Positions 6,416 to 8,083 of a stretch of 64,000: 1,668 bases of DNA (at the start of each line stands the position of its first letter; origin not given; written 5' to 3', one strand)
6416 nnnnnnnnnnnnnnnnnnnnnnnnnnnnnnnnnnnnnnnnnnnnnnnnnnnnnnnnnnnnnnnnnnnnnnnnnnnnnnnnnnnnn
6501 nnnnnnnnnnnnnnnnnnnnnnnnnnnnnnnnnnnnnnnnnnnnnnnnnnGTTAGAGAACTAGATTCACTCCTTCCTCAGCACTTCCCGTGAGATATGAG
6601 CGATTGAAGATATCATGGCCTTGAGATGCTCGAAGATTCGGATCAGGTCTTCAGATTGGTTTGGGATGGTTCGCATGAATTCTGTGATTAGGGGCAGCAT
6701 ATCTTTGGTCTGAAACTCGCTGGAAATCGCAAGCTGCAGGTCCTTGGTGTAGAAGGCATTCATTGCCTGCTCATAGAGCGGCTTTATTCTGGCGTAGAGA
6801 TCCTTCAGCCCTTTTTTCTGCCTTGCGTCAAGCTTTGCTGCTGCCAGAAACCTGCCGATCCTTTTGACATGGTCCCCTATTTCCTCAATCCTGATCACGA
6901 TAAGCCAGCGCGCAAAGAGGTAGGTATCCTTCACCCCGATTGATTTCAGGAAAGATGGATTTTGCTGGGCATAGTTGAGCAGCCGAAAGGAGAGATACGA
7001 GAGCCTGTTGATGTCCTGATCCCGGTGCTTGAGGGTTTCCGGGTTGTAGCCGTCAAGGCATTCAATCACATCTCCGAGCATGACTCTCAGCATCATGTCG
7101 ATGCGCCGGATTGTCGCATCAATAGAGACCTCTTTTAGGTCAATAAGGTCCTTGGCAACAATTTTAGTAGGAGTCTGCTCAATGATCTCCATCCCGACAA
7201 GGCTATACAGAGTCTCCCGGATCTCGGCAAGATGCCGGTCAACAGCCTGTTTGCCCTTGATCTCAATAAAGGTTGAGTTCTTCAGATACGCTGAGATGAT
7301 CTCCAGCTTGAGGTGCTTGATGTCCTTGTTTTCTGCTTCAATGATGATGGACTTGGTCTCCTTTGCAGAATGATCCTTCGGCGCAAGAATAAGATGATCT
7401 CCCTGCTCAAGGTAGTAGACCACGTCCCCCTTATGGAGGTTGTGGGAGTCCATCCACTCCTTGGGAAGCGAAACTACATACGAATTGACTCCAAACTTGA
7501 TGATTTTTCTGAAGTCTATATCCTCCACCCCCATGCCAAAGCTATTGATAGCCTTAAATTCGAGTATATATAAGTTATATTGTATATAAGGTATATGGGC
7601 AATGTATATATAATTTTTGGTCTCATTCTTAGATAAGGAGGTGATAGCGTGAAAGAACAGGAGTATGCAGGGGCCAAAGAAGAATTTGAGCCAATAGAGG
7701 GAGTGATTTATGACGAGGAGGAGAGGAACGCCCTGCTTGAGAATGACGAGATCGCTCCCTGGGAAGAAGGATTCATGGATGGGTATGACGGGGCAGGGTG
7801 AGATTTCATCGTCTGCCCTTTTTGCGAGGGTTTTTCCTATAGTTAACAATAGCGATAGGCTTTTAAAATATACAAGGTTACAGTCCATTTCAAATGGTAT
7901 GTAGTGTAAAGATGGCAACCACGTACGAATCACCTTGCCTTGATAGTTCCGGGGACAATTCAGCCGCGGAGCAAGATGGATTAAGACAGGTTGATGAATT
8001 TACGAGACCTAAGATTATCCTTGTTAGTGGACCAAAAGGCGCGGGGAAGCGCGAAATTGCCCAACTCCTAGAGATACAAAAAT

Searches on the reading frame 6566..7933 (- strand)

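Call 72: search_protein_families(library=pfam, proteins=[window:6566-7933:-], max_evalue=0.00001)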
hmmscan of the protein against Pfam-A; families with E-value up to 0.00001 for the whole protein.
window:6566-7933:- (455 aa): 1 family
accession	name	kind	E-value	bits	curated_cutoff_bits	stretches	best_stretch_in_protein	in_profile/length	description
PF04014.23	MazE_antitoxin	-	2e-08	34.5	24.7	1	150-188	6-45/48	Antidote-toxin recognition MazE, bacterial antitoxin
